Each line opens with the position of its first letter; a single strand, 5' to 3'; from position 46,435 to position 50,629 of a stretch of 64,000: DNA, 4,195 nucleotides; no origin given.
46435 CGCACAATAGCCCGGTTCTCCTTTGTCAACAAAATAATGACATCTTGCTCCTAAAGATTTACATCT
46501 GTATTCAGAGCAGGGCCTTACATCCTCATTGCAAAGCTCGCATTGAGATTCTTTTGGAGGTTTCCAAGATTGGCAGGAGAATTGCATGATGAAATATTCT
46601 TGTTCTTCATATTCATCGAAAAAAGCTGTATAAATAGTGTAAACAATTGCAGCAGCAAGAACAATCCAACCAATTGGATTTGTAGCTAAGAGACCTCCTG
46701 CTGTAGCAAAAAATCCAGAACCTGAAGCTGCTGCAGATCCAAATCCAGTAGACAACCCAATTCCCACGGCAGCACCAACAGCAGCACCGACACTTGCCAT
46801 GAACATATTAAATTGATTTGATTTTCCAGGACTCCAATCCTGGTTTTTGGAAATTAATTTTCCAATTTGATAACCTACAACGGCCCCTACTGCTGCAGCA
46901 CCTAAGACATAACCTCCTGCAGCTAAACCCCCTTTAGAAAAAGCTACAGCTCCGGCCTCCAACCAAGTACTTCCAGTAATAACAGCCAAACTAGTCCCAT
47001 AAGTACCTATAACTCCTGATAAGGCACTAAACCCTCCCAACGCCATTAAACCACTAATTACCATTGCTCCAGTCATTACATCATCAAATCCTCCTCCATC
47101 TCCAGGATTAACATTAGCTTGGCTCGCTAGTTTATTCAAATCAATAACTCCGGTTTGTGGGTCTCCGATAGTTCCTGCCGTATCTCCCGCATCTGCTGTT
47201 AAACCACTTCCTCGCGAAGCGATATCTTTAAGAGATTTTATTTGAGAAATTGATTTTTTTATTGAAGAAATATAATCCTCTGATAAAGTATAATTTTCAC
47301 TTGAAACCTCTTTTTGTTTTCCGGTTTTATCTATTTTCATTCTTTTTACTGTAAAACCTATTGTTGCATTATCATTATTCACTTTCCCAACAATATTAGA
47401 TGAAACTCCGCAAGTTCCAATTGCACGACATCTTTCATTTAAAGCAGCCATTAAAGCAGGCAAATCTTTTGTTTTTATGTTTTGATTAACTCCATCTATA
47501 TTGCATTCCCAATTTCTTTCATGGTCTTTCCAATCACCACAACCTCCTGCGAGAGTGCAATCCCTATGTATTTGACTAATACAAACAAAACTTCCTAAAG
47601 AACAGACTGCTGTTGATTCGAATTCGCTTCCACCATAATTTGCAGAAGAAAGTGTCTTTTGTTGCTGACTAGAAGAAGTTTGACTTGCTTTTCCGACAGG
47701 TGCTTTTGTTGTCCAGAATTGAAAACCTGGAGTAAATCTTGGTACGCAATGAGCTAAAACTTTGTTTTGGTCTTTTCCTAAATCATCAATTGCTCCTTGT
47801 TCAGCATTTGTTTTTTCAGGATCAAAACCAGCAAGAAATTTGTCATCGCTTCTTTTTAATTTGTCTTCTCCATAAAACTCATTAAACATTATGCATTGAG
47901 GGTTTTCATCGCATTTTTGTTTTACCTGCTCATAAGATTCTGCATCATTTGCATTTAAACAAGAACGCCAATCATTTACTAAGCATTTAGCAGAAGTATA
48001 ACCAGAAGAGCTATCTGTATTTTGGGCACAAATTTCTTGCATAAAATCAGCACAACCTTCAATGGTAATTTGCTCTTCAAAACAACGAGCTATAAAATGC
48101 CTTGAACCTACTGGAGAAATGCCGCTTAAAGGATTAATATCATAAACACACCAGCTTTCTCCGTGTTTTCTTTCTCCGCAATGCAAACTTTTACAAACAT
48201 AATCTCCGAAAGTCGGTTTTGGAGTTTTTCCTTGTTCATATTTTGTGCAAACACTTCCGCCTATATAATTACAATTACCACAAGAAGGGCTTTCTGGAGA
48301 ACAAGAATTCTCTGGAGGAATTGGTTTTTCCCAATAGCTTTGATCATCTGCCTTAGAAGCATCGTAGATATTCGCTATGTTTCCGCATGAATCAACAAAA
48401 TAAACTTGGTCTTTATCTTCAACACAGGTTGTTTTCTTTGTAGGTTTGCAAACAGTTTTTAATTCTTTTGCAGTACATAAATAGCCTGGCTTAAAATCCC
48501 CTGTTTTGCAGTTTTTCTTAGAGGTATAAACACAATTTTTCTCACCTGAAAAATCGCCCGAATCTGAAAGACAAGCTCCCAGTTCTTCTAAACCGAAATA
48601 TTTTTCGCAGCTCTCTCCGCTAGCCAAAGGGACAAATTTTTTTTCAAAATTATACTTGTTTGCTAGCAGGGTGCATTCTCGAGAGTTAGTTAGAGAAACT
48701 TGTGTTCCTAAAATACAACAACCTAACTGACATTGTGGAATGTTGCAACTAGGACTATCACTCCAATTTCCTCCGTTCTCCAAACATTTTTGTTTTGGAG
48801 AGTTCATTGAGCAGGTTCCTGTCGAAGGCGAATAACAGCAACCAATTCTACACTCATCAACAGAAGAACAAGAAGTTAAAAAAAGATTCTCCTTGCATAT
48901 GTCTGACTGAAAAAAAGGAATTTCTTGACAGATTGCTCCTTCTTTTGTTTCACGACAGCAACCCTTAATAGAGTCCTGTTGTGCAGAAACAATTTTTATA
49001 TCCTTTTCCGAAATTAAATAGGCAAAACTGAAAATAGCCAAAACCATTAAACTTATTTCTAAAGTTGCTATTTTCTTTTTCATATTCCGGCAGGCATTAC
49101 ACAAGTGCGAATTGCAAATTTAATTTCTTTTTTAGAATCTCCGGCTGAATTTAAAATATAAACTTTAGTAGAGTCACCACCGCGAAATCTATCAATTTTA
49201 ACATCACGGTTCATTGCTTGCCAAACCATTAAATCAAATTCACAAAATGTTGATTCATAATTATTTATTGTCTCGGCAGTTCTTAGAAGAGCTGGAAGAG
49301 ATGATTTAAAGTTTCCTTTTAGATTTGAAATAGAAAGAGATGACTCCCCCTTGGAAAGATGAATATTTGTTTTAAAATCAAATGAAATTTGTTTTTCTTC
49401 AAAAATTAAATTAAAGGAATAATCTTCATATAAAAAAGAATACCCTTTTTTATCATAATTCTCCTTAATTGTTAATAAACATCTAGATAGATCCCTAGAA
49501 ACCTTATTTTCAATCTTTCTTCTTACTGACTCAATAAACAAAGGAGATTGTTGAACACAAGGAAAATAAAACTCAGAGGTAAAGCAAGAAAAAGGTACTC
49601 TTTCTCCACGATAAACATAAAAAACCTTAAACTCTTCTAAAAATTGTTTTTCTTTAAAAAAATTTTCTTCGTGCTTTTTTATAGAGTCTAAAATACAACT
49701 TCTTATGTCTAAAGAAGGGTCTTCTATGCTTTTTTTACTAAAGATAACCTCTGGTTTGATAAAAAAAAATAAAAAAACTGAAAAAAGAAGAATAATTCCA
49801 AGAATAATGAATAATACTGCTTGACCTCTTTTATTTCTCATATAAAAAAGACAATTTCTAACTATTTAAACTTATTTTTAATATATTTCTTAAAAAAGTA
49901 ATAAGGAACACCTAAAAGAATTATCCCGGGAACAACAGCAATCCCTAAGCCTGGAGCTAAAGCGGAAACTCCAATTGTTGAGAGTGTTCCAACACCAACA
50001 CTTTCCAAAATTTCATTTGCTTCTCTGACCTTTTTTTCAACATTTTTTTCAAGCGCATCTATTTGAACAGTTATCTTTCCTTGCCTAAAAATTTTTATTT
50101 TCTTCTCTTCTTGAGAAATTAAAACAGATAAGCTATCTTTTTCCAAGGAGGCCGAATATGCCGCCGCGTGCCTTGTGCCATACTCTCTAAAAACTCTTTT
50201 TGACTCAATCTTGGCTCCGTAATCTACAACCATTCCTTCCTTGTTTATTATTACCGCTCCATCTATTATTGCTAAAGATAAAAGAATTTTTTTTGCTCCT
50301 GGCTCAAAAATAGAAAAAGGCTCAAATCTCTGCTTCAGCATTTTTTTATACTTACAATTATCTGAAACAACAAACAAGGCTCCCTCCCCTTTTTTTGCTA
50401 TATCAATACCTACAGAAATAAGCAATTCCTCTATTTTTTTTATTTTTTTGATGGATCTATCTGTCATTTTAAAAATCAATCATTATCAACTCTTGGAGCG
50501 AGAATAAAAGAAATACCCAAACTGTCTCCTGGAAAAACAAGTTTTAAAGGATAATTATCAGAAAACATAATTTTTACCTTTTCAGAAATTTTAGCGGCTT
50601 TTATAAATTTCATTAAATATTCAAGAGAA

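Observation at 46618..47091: Glycine-zipper-like hydrophobic segments embedded in the giant exoproteins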

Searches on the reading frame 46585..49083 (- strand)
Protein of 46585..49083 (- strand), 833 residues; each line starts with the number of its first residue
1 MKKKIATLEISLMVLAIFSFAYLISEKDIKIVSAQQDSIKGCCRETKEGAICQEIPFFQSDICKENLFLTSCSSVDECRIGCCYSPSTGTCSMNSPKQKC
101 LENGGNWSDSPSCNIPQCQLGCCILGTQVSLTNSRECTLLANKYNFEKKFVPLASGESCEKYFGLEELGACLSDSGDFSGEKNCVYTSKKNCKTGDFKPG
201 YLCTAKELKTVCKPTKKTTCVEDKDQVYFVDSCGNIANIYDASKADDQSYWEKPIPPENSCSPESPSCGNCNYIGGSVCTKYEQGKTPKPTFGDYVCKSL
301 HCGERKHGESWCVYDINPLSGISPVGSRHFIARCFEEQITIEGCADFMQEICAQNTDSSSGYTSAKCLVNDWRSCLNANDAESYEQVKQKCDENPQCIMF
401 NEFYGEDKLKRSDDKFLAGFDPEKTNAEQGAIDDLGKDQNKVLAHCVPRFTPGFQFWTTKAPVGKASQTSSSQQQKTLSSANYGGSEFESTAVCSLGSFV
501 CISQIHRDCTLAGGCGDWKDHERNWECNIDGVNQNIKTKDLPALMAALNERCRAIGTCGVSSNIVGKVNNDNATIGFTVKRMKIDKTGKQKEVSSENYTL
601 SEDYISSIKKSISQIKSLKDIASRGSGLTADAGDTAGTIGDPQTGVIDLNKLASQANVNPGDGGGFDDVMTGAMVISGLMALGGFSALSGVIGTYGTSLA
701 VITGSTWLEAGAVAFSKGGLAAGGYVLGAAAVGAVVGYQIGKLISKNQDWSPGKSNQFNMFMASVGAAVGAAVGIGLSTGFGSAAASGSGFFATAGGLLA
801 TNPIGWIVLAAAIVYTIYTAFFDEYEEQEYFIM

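Call 37: predict_structure(alignment_id=A2)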
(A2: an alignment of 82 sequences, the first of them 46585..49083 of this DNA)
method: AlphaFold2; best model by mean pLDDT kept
length: 833 residues; sequences in the alignment: 82
mean_pLDDT: 80.4   pTM: 0.62
mean pLDDT of the five models: 80.4, 80.1, 78.3, 78.1, 77.8
residues with pLDDT >= 90: 406; 70-90: 238; 50-70: 61; < 50: 128
segments of 3 or more residues with pLDDT < 50: 25-36, 462-470, 472-476, 633-647, 657-670, 672-720, 780-800
pLDDT, mean of each block of 10 residues (from residue 1): 74 82 51 52 92 91 93 92 93 93 94 89 90 92 91 88 89 92 95 94 96 97 95 97 97 96 94 94 95 97 92 84 86 94 86 88 90 91 95 92 95 97 96 92 93 64 45 50 67 90 96 92 95 95 96 89 81 70 92 92 88 79 63 39 40 51 43 46 37 33 33 38 68 83 86 88 84 69 40 45 69 82 92 96
secondary structure, 60 per line:
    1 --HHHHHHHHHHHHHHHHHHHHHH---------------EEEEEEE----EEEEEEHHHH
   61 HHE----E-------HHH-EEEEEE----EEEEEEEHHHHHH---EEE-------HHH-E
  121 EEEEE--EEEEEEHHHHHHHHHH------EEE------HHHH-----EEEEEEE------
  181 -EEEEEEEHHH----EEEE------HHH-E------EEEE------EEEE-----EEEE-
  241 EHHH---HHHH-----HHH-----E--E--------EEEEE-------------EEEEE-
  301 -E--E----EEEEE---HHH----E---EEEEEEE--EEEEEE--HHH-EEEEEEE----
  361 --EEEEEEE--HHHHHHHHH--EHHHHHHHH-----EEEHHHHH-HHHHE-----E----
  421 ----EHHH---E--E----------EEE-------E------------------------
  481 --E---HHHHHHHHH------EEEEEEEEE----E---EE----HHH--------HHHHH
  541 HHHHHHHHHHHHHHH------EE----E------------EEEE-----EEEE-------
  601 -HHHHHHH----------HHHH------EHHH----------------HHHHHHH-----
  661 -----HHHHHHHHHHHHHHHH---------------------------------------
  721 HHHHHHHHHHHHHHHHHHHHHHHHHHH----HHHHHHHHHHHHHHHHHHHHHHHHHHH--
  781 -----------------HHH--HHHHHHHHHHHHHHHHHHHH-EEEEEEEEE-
elements in order (helices of 4 or more, strands of 3 or more residues): H3-24 E40-46 E51-56 H57-62 E80-85 E90-96 H97-102 E106-108 E120-125 E128-133 H134-143 E150-152 H159-162 E168-174 E182-188 E196-199 E217-220 E227-230 E236-239 H248-251 E277-281 E295-299 E310-314 E329-335 E338-343 E350-356 E363-369 H372-380 H384-391 E397-399 H400-404 H406-409 E446-448 H487-495 E502-510 H536-555 E581-584 E590-593 H602-608 H619-622 H649-655 H666-681 H721-747 H752-778 H803-822 E824-832

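Call 40: fold_search(model_id=the predicted structure, library=pdb)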
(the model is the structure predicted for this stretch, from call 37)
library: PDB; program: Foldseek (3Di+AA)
matches with E <= 10: 164; with E <= 0.001: 0
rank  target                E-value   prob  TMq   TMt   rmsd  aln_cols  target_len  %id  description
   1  1ifh_H                7.5e-01  0.02  0.05  0.11  17.7       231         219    9  A DETAILED ANALYSIS OF THE FREE AND BOUND CONFORMATION OF AN ANTIBODY: X-RAY STRUCTURES OF ANTI-PEPTIDE FAB 17(SLASH)9 (released 1993-10-31)
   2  9p8x_H                9.3e-01  0.03  0.07  0.14  16.5       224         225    8  Crystal structure of GITR in complex with ligand-non-competitive Ab#1 Fab fragment (released 2025-12-31)
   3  9lbt_A                1.8e+00  0.03  0.08  0.09  19.1       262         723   10  DPPIV-VAMP (released 2025-07-23)
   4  7mfb_H                1.8e+00  0.01  0.06  0.13  18.3       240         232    9  Crystal structure of antibody 10E8v4 Fab - light chain H31F variant (released 2021-07-14)
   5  7kfx_H                1.9e+00  0.02  0.07  0.16  15.7       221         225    9  Structural basis for a germline-biased antibody response to SARS-CoV-2 (RBD:C1A-C2 Fab) (released 2020-12-02)
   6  6xc4_H                1.9e+00  0.02  0.07  0.15  16.1       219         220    9  Crystal structure of SARS-CoV-2 receptor binding domain in complex with neutralizing antibody CC12.3 (released 2020-07-08)
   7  7neg_H                2.0e+00  0.02  0.07  0.14  16.7       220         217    9  Crystal structure of the N501Y mutant receptor binding domain of SARS-CoV-2 Spike glycoprotein in complex with COVOX-2 (released 2021-03-03)
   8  9i1q_L                2.1e+00  0.02  0.06  0.14  17.3       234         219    9  HER3 receptor in complex with the Fab fragment of TK-hu A3 monoclonal antibody (released 2025-10-15)
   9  8p2e_C                2.2e+00  0.01  0.06  0.13  18.2       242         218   10  Homotypic interacting B1 fab bound to Chondroitin Sulfate A (released 2024-06-05)
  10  9f5x_l                2.4e+00  0.15  0.05  0.27   4.3        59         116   25  Structure of the Chlamydomonas reinhardtii respiratory supercomplex I1 III2 IV2 (released 2025-03-12)
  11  4a5s_B                2.4e+00  0.02  0.08  0.08  19.6       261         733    9  CRYSTAL STRUCTURE OF HUMAN DPP4 IN COMPLEX WITH A NOVAL HETEROCYCLIC DPP4 INHIBITOR (released 2012-02-08)
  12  6lun_C                2.4e+00  0.02  0.07  0.14  17.2       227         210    9  NN2101 Antibody Fab fragment (released 2021-02-03)
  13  7k8m_A                2.4e+00  0.01  0.06  0.14  18.2       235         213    8  Structure of the SARS-CoV-2 receptor binding domain in complex with the human neutralizing antibody Fab fragment, C102 (released 2020-10-21)
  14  6u36_H                2.4e+00  0.01  0.05  0.11  18.0       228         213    9  PCSK9 in complex with a Fab and compound 14 (released 2019-11-06)
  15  5bvj_H                2.6e+00  0.02  0.07  0.16  16.9       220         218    9  The molecular mode of action and species specificity of canakinumab, a human monoclonal antibody neutralizing IL-1beta (released 2015-09-02)
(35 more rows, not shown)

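Call 72: fold_search(model_id=the predicted structure, library=viral)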
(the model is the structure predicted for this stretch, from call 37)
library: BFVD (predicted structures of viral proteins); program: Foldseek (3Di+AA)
matches with E <= 10: 97; with E <= 0.001: 0
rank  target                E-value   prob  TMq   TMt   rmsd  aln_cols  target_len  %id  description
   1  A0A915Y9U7            1.8e-01  0.08  0.06  0.11  16.2       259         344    8  (no name in the UniProt tables at hand)
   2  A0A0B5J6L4            2.3e-01  0.51  0.09  0.34  31.9       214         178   14  Uncharacterized protein [Pandoravirus inopinatum]
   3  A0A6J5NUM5            4.5e-01  0.51  0.06  0.35   4.2        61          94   28  Uncharacterized protein [uncultured Caudovirales phage]
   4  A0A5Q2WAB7            5.3e-01  0.54  0.07  0.18   5.9        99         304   17  (no name in the UniProt tables at hand)
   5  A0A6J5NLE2            6.2e-01  0.07  0.06  0.10  24.5       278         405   17  Uncharacterized protein (Fragment) [uncultured Caudovirales phage]
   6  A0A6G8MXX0            8.2e-01  0.72  0.05  0.51   2.9        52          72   27  Transmembrane protein [Cedratvirus kamchatka]
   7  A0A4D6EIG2            1.2e+00  0.15  0.07  0.26  18.5       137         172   14  Uncharacterized protein [Pandoravirus celtis]
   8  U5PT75                1.5e+00  0.30  0.07  0.47  21.8        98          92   17  Uncharacterized protein [Clavibacter phage CN1A]
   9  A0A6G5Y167            1.5e+00  0.01  0.06  0.08  24.1       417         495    7  (no name in the UniProt tables at hand)
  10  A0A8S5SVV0            1.6e+00  0.51  0.08  0.23   9.8       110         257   18  Glycine zipper domain-containing protein [Siphoviridae sp. ctDOT22]
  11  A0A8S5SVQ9            1.6e+00  0.08  0.06  0.10  19.3       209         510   16  Uncharacterized protein [Siphoviridae sp. ctDOT22]
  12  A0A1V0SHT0            1.6e+00  0.01  0.06  0.07  17.1       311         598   10  prolyl oligopeptidase [Klosneuvirus KNV1]
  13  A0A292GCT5            1.7e+00  0.80  0.05  0.29   1.7        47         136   38  (no name in the UniProt tables at hand)
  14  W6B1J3                1.9e+00  0.11  0.10  0.28  17.4       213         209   13  Uncharacterized protein [Erwinia phage Ea35-70]
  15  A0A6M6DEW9            2.0e+00  0.01  0.04  0.11  18.3       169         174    9  (no name in the UniProt tables at hand)
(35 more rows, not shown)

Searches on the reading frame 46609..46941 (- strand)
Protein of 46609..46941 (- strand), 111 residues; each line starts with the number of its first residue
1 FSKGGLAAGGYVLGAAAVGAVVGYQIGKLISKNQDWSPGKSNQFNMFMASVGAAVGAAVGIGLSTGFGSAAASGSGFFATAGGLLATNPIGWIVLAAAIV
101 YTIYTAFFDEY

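Call 66: search_protein_representatives(protein=window:46609-46941:-)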
Query: 111 residues. Proteins with E-value up to 0.001 (for the whole library): 9; up to 1e-10: 0; up to 1e-30: 0. The best 9 are listed.
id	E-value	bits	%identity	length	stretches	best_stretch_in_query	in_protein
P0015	1.5e-08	50.9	50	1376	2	6-75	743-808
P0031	1.4e-07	47.7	39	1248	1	13-110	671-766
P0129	3.2e-07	46.6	53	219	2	8-58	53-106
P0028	4.4e-06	43.0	49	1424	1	14-109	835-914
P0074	1.3e-05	41.5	43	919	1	4-109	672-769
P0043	1.9e-05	40.9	47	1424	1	7-77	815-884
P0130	9.6e-05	38.7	50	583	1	6-60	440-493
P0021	5.8e-04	36.1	44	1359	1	3-105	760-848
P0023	6.2e-04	36.1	45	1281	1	4-111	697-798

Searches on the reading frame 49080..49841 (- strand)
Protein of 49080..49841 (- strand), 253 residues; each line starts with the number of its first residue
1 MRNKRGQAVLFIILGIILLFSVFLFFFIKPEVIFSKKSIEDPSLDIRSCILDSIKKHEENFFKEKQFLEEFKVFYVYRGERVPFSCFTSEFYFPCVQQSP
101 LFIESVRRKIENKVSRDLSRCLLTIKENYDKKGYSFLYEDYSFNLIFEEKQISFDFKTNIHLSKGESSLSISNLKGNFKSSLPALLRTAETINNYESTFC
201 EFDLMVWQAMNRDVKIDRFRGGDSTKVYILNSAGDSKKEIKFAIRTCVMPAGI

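Call 4: search_protein_families(library=pfam, proteins=[window:49080-49841:-], max_evalue=1)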
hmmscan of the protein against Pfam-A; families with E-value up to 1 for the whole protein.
window:49080-49841:- (253 aa): 0 families

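Call 15: search_protein_families(library=ncbifam, proteins=[window:49080-49841:-], max_evalue=1)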
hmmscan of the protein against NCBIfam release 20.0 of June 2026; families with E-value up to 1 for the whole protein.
window:49080-49841:- (253 aa): 1 family
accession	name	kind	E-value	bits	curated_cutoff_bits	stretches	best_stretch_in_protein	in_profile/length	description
NF046005.2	near_gluc_PtsG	equivalog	0.047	13.9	45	1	8-62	4-57/85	MPN207a family PTS transporter accessory protein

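Call 57: search_solved_structures(query=A3, max_evalue=1)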
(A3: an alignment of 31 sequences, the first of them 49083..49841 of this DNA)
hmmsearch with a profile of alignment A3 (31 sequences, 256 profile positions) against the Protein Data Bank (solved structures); distinct sequences matched with E-value up to 1: 4.
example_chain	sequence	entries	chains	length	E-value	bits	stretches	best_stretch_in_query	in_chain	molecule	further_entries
4ggg_A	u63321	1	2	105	0.48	13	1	184-251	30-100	Repressor protein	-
6cdb_A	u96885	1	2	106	0.63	12.6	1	184-251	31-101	ArsR family transcriptional regulator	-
1r1u_A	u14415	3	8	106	0.97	12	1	184-251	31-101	repressor protein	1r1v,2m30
2kjb_A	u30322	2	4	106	0.97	12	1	184-251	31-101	CzrA protein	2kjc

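Call 58: search_protein_families(library=pfam, alignment_id=A3, max_evalue=0.1)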
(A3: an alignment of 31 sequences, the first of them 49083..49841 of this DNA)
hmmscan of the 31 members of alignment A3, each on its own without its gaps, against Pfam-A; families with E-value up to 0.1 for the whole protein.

A. member 1, window:49083-49841:- (253 aa): 0 families

B. families by the number of members that match (of 31 scanned): 25 families
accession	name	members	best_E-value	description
PF02618.21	YceG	2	0.0017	YceG-like family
PF05961.16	Chordopox_A13L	2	0.048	Chordopoxvirus A13L protein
PF08756.15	YfkB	1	0.0023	YfkB-like domain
PF10661.14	EssA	1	0.0032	WXG100 protein secretion system (Wss), protein EssA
PF23958.1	DUF7287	1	0.006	Family of unknown function (DUF7287)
PF06387.16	Calcyon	1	0.0067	D1 dopamine receptor-interacting protein (calcyon)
PF13800.11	Sigma_reg_N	1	0.0096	Sigma factor regulator N-terminal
PF24643.1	DUF7637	1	0.014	Domain of unknown function (DUF7637)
PF24595.1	DUF7619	1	0.033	Domain of unknown function (DUF7619)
PF17280.7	DUF5345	1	0.037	Family of unknown function (DUF5345)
PF08294.17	TIM21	1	0.051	TIM21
PF17621.7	DUF5508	1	0.052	Family of unknown function (DUF5508)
PF05020.20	zf-NPL4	1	0.052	NPL4 family, putative zinc binding region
PF05504.16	Spore_GerAC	1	0.053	Spore germination B3/ GerAC like, C-terminal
PF05745.16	CRPA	1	0.056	Chlamydia 15 kDa cysteine-rich outer membrane protein (CRPA)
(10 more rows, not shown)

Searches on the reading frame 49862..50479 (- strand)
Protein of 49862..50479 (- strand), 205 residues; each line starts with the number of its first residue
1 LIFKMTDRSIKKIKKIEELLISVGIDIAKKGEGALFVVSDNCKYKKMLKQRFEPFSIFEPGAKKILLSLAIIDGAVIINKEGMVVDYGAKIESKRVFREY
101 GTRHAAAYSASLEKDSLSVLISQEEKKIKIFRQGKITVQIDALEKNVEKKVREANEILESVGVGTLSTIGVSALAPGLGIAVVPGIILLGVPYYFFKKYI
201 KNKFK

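Call 26: search_protein_families(library=pfam, proteins=[window:49862-50479:-], max_evalue=0.001)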
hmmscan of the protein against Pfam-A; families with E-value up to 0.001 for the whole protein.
window:49862-50479:- (205 aa): 1 family
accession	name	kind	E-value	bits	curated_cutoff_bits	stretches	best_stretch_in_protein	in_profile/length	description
PF02457.21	DAC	-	4.2e-16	59.1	27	1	27-135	7-118/119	DisA bacterial checkpoint controller nucleotide-binding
